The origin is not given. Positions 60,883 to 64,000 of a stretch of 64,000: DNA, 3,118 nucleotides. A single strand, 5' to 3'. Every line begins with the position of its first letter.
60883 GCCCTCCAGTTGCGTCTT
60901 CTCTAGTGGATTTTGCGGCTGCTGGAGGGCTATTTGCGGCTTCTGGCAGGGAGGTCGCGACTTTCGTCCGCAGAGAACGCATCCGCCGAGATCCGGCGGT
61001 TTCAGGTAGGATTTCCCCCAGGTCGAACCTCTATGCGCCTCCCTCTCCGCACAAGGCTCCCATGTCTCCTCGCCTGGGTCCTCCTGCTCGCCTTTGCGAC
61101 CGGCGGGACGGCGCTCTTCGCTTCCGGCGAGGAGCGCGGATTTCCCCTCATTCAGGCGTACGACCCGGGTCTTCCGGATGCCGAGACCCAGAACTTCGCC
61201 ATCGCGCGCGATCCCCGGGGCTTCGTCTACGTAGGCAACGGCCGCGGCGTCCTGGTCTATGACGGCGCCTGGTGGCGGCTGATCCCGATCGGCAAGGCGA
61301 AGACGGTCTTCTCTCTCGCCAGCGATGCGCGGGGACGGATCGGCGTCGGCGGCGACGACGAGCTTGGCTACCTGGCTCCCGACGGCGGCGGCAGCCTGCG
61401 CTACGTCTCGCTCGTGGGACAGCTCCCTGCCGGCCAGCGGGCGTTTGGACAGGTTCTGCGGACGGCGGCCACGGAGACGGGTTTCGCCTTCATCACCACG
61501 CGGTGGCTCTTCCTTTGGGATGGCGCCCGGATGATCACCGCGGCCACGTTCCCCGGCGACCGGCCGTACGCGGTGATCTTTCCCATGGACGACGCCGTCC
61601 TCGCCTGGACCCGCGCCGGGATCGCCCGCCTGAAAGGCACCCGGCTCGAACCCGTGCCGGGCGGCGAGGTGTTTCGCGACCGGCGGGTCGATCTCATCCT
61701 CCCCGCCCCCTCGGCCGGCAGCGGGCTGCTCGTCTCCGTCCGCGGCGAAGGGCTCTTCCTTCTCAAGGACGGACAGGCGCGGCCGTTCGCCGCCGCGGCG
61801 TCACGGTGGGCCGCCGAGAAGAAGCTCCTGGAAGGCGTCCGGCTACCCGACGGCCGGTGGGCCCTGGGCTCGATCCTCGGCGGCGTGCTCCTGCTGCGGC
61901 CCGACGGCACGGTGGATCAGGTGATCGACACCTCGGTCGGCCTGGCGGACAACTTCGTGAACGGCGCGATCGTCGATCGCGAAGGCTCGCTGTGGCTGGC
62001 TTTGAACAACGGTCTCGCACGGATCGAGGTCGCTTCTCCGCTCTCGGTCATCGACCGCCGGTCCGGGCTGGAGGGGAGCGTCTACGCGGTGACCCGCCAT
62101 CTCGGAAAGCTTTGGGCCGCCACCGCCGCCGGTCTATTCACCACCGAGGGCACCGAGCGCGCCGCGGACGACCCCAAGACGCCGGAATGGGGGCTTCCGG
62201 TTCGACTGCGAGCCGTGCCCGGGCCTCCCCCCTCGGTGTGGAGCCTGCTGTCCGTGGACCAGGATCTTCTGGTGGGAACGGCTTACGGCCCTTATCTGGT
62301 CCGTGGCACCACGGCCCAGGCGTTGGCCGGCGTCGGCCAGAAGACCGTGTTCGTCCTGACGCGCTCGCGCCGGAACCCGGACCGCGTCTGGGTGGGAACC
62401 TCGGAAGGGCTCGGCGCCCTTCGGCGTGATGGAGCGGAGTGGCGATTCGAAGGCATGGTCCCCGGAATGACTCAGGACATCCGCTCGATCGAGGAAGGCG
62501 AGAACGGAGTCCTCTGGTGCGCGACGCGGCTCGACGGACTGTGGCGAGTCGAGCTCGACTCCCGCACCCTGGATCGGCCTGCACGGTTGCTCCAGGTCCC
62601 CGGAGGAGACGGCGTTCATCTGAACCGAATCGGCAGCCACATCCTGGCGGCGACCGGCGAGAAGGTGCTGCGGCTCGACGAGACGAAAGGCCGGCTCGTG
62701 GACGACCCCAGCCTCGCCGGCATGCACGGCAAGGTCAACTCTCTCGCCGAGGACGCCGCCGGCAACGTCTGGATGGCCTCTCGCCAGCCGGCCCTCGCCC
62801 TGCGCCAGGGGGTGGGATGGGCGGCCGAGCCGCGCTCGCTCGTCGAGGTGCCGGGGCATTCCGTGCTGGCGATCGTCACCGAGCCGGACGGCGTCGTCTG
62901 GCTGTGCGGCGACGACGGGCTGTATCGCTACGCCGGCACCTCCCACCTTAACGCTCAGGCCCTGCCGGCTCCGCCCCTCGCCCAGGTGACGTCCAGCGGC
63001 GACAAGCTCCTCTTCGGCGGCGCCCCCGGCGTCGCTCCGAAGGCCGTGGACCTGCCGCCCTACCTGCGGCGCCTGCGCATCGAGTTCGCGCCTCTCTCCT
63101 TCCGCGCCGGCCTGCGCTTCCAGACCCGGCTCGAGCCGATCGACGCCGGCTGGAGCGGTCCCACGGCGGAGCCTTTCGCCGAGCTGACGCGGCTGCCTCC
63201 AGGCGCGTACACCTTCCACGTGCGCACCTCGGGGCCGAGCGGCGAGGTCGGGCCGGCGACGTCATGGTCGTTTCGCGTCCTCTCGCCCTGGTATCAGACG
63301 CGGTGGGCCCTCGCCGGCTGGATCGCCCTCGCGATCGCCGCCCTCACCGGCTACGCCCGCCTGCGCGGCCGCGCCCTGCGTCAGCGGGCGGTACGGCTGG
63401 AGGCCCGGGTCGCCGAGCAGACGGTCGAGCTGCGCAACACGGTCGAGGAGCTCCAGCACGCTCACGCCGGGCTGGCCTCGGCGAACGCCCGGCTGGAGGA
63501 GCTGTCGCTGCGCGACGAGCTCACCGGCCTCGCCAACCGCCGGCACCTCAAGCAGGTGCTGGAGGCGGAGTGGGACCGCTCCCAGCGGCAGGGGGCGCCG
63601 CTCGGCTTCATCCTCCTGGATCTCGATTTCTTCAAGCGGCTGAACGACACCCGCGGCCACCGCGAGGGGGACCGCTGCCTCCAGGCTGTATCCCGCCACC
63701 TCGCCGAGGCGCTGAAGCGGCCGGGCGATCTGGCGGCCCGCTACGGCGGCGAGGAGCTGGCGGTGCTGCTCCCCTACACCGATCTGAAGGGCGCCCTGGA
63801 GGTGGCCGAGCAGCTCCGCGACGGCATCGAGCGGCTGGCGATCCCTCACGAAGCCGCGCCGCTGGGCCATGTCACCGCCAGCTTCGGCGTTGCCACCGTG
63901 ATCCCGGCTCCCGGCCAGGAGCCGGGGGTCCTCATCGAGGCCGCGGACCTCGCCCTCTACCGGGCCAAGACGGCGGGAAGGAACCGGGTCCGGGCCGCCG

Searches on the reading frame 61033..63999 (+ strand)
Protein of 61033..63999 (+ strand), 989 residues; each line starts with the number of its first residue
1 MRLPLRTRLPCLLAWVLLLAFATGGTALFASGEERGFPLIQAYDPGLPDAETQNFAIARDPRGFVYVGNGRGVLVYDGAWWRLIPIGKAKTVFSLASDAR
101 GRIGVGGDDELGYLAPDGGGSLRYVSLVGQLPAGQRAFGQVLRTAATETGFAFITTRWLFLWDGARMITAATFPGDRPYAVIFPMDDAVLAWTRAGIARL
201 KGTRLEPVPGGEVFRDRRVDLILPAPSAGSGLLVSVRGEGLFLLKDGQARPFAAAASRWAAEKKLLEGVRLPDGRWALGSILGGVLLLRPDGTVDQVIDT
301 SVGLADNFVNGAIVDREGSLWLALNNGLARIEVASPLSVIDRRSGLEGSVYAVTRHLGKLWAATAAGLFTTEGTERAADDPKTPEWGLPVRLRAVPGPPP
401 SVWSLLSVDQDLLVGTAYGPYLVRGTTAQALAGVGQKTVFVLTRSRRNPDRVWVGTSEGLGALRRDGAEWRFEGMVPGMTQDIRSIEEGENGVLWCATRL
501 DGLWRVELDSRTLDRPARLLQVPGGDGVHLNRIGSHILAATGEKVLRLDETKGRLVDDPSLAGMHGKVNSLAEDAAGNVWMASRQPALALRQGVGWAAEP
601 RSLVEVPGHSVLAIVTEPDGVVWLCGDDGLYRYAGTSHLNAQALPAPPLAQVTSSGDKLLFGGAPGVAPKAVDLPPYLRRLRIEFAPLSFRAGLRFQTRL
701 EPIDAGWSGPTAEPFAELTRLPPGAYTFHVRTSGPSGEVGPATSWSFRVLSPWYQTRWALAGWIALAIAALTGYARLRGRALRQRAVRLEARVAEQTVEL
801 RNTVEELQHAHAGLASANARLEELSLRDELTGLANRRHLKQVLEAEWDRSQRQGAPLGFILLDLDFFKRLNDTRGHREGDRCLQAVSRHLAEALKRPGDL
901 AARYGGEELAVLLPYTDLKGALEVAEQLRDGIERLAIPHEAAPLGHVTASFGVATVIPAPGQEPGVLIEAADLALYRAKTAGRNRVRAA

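Call 10: search_protein_families(library=pfam, proteins=[window:61033-63999:+], max_evalue=0.01)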
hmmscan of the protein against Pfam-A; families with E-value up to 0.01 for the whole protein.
window:61033-63999:+ (989 aa): 4 families
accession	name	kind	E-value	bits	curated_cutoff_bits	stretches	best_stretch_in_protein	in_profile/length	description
PF00990.26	GGDEF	-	1.8e-48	164.8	23.8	1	826-985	2-161/161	Diguanylate cyclase, GGDEF domain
PF07494.17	Reg_prop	-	5.3e-15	54.1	20.4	0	566-584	5-23/24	Two component regulator propeller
PF07495.19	Y_Y_Y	-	7.3e-06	26.2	26.6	1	694-750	8-65/65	Y_Y_Y domain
PF25369.1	SH3_VIII-1_N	-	0.0013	18.5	27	0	270-282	6-18/45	Myosin-1-like, N-terminal SH3 domain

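Call 32: find_homologous_proteins(query=window:61033-63999:+, max_evalue=1e-30)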
Query window:61033-63999:+ (989 aa): 397 proteins with E <= 1e-30 among 8000 candidates; the best 120 are listed.
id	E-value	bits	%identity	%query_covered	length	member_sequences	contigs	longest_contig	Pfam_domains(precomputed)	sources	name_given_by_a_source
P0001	0.0e+0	2218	100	100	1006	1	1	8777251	PF07495.20,PF07494.18,PF00990.27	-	-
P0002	0.0e+0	1877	86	97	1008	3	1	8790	PF07495.20,PF07494.18,PF00990.27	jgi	jgi:diguanylate cyclase (GGDEF)-like protein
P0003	0.0e+0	1872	86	97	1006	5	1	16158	PF07495.20,PF07494.18,PF00990.27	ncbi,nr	ncbi:MAG TPA: diguanylate cyclase [Thermoanaerobaculia bacterium]|nr:diguanylate cyclase [Thermoanae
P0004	0.0e+0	1867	85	97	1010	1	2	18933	PF07495.20,PF07494.18,PF00990.27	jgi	jgi:diguanylate cyclase (GGDEF)-like protein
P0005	0.0e+0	1858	86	97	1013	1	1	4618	PF07495.20,PF07494.18,PF00990.27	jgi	jgi:diguanylate cyclase (GGDEF)-like protein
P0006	0.0e+0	1857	83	100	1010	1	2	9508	PF07495.20,PF07494.18,PF00990.27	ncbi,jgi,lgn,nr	ncbi:MAG TPA: diguanylate cyclase [Thermoanaerobaculia bacterium]|jgi:diguanylate cyclase (GGDEF)-li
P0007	0.0e+0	1853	84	100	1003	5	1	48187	PF07495.20,PF07494.18,PF00990.27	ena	-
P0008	0.0e+0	1846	83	100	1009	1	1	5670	PF07495.20,PF07494.18,PF00990.27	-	-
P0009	0.0e+0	1787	83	98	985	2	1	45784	PF07495.20,PF07494.18,PF00990.27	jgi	jgi:diguanylate cyclase (GGDEF)-like protein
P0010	0.0e+0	1783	82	97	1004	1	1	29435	PF07495.20,PF07494.18,PF00990.27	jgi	jgi:diguanylate cyclase (GGDEF)-like protein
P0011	0.0e+0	1760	83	95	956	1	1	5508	PF07495.20,PF07494.18,PF00990.27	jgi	jgi:diguanylate cyclase (GGDEF)-like protein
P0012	0.0e+0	1463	84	79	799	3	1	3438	PF07495.20,PF07494.18,PF00990.27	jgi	jgi:diguanylate cyclase (GGDEF)-like protein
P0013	0.0e+0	1345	65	97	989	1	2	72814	PF07495.20,PF07494.18,PF00990.27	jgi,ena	-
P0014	0.0e+0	1332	63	97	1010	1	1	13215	PF07495.20,PF07494.18,PF00990.27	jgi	jgi:diguanylate cyclase (GGDEF)-like protein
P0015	0.0e+0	1330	63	100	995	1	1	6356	PF07494.18,PF00990.27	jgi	jgi:diguanylate cyclase (GGDEF)-like protein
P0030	0.0e+0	1269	63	99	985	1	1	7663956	PF07495.20,PF07494.18,PF00990.27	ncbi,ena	-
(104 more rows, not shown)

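Call 33: find_encoding_contigs(protein=P0007, flank=6000, max_places=3)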
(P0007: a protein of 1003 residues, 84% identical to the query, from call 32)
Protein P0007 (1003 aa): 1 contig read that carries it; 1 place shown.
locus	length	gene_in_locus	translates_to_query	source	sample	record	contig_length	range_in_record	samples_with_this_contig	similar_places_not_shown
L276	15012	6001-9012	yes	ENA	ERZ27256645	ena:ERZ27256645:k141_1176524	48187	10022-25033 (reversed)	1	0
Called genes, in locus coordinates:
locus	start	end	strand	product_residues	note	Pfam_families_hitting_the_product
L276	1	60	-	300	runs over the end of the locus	PF02899:Phage_int_SAM_1, PF00589:Phage_integrase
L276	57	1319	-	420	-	PF00682:HMGL-like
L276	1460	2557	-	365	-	PF00180:Iso_dh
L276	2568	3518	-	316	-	PF09844:DUF2071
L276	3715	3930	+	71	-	-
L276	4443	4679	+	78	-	-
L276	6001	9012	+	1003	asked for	PF07494:Reg_prop (faint), PF07495:Y_Y_Y (weak), PF00990:GGDEF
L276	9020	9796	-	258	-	PF00106:adh_short, PF08659:KR, PF13561:adh_short_C2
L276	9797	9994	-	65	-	-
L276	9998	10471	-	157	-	PF01850:PIN (weak)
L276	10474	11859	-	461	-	PF00120:Gln-synt_C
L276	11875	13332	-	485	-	PF00171:Aldedh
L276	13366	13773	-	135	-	PF14595:Thioredoxin_9 (faint), PF13899:Thioredoxin_7, PF13098:Thioredoxin_2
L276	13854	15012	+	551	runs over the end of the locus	PF16697:Yop-YscD_cpl, PF00498:FHA, PF01590:GAF, PF13185:GAF_2 (weak), PF13492:GAF_3, PF07228:SpoIIE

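Call 34: find_encoding_contigs(protein=P0009, flank=6000, max_places=3)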
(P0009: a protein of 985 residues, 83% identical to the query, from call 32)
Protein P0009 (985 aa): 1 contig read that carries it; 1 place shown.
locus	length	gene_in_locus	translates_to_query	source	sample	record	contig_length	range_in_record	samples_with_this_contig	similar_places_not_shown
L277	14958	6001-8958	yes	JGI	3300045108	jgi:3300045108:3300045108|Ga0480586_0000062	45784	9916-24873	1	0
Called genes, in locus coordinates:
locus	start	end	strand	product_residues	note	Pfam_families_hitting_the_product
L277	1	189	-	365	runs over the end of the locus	PF00180:Iso_dh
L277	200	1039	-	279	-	PF09844:DUF2071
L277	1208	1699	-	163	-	PF13787:HXXEE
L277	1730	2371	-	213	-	-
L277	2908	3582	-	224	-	PF05721:PhyH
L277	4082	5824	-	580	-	PF08811:DUF1800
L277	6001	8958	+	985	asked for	PF07494:Reg_prop (faint), PF07495:Y_Y_Y (weak), PF00990:GGDEF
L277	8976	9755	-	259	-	PF00106:adh_short, PF08659:KR, PF13561:adh_short_C2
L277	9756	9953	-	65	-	-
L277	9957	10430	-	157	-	PF01850:PIN (weak)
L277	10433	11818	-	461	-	PF00120:Gln-synt_C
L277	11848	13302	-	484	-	PF00171:Aldedh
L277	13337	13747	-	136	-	PF14595:Thioredoxin_9 (faint), PF13899:Thioredoxin_7, PF13098:Thioredoxin_2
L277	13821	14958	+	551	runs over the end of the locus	PF16697:Yop-YscD_cpl, PF00498:FHA, PF01590:GAF, PF13185:GAF_2 (weak), PF13492:GAF_3, PF07228:SpoIIE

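Call 35: find_encoding_contigs(protein=P0013, flank=6000, max_places=3)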
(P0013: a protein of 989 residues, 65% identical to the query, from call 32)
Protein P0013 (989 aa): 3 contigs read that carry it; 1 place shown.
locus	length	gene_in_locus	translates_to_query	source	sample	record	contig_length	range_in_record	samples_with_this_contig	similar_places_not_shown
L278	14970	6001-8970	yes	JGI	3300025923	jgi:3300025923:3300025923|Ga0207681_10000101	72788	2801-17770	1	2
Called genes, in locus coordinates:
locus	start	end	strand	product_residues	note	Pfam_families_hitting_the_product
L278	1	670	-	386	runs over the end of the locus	PF02771:Acyl-CoA_dh_N, PF02770:Acyl-CoA_dh_M, PF00441:Acyl-CoA_dh_1, PF08028:Acyl-CoA_dh_2, PF21343:ACAD9-ACADV_C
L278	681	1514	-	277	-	PF00378:ECH_1, PF16113:ECH_2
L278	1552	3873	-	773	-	PF01494:FAD_binding_3, PF00724:Oxidored_FMN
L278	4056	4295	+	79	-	-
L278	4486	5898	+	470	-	PF06101:Vps62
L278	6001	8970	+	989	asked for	PF07494:Reg_prop (faint), PF07495:Y_Y_Y (weak), PF00990:GGDEF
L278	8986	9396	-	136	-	PF14595:Thioredoxin_9 (weak), PF13899:Thioredoxin_7, PF13098:Thioredoxin_2, PF13905:Thioredoxin_8 (faint)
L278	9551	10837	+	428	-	PF00083:Sugar_tr, PF07690:MFS_1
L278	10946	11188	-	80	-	-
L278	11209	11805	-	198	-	PF13238:AAA_18 (weak), PF13671:AAA_33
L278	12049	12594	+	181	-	-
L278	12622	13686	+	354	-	PF09994:T6SS_Tle1-like_cat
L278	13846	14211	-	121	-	-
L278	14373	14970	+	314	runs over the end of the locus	PF00903:Glyoxalase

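Call 36: find_encoding_contigs(protein=P0030, flank=6000, max_places=3)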
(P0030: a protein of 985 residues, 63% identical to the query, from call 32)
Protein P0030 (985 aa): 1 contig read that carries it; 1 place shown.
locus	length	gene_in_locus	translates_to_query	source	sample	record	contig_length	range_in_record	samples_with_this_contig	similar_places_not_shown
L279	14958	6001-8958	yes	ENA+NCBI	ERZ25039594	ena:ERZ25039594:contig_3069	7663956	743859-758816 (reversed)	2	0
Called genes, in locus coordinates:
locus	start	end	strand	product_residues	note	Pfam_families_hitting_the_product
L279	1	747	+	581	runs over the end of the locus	PF07995:GSDH, PF00395:SLH (faint)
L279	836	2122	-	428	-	PF00395:SLH (weak)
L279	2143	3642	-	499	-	PF01421:Reprolysin (faint), PF13583:Reprolysin_4, PF13688:Reprolysin_5, PF13574:Reprolysin_2 (weak), PF13582:Reprolysin_3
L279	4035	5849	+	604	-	-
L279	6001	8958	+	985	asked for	PF07494:Reg_prop (faint), PF07495:Y_Y_Y, PF00990:GGDEF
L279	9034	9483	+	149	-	-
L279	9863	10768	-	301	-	PF01987:AIM24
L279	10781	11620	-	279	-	PF01987:AIM24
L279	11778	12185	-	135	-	PF14595:Thioredoxin_9 (faint), PF13899:Thioredoxin_7, PF13098:Thioredoxin_2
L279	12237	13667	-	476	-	PF03055:RPE65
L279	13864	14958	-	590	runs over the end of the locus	PF04820:Trp_halogenase (faint), PF05834:Lycopene_cycl (weak)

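Call 52: search_protein_families(library=pfam, proteins=[L276:3715-3930:+, L276:4443-4679:+], max_evalue=0.01)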
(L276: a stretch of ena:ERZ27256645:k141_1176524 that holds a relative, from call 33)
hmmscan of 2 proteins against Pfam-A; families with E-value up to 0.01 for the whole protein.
L276:3715-3930:+ (71 aa): 0 families

L276:4443-4679:+ (78 aa): 0 families

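Call 56: find_encoding_contigs(protein=P0004, flank=5000, max_places=3)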
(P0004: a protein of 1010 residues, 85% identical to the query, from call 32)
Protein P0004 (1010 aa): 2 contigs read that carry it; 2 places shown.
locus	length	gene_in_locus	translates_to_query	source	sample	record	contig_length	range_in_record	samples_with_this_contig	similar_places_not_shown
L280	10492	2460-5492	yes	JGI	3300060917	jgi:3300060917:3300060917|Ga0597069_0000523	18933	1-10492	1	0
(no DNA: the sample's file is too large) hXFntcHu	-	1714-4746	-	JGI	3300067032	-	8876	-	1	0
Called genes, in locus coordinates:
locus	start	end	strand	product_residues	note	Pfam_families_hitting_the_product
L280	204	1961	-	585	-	PF08811:DUF1800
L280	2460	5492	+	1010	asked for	PF07494:Reg_prop (faint), PF07495:Y_Y_Y (weak), PF00990:GGDEF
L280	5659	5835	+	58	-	-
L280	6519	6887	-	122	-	-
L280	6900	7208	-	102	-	PF03551:PadR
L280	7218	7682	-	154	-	-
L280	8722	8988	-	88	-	-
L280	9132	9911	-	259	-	PF00106:adh_short, PF08659:KR (weak), PF13561:adh_short_C2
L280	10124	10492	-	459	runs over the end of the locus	PF00120:Gln-synt_C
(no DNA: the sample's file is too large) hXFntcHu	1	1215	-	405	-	?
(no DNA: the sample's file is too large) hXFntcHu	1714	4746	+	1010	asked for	PF07494:Reg_prop (faint), PF07495:Y_Y_Y (weak), PF00990:GGDEF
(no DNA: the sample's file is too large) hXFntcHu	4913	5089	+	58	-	-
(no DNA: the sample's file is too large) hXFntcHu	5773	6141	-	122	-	-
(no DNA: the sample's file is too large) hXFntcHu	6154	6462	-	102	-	PF03551:PadR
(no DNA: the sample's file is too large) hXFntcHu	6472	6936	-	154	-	-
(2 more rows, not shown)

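Call 57: find_encoding_contigs(protein=P0003, flank=5000, max_places=3)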
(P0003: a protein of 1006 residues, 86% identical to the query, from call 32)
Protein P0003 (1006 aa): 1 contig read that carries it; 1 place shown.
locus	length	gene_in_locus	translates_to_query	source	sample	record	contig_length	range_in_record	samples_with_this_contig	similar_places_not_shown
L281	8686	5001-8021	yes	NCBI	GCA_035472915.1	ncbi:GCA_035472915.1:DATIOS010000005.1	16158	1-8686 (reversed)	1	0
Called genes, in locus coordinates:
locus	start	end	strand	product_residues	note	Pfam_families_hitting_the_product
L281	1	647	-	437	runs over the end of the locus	PF22022:Phage_int_M (weak), PF00589:Phage_integrase (weak)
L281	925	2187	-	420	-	PF00682:HMGL-like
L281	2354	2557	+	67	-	-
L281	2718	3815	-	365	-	PF00180:Iso_dh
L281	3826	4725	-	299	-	PF09844:DUF2071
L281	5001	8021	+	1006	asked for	PF07494:Reg_prop (faint), PF07495:Y_Y_Y (weak), PF00990:GGDEF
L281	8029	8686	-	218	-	PF00106:adh_short, PF13561:adh_short_C2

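Call 58: find_encoding_contigs(protein=P0010, flank=5000, max_places=3)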
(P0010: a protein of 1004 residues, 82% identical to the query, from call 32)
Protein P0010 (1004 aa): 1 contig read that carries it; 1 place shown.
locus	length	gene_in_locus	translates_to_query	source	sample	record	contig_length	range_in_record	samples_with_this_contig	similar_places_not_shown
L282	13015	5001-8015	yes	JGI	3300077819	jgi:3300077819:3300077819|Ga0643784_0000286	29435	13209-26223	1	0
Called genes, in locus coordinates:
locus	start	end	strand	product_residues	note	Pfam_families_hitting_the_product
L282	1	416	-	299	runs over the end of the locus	PF02899:Phage_int_SAM_1, PF00589:Phage_integrase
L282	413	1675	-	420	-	PF00682:HMGL-like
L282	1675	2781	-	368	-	PF00180:Iso_dh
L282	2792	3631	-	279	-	PF09844:DUF2071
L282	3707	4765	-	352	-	PF01590:GAF, PF13185:GAF_2, PF00990:GGDEF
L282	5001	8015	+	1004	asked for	PF07494:Reg_prop (faint), PF07495:Y_Y_Y (faint), PF00990:GGDEF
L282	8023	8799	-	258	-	PF00106:adh_short, PF08659:KR, PF13561:adh_short_C2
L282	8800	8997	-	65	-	-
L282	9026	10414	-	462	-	PF00120:Gln-synt_C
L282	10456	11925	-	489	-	PF00171:Aldedh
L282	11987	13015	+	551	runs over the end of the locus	PF16697:Yop-YscD_cpl, PF00498:FHA, PF01590:GAF, PF13185:GAF_2, PF13492:GAF_3, PF07228:SpoIIE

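Call 84: find_encoding_contigs(protein=P0002, flank=6000, max_places=4)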
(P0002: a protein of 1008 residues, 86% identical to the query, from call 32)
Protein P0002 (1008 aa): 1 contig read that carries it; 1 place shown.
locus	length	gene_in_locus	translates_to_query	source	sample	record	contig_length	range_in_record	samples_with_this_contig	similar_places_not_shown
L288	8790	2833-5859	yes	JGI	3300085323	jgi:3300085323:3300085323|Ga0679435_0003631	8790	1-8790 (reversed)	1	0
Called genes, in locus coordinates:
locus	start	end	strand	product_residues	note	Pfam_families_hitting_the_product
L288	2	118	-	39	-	?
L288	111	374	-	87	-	PF03683:UPF0175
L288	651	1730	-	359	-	-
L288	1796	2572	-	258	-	PF08811:DUF1800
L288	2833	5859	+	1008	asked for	PF07494:Reg_prop (faint), PF07495:Y_Y_Y (weak), PF00990:GGDEF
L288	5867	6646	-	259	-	PF00106:adh_short, PF08659:KR, PF13561:adh_short_C2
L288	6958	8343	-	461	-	PF00120:Gln-synt_C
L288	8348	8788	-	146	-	?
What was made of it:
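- The window locus is a cargo hot spot (calls 33, 34, 56-58, 84).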
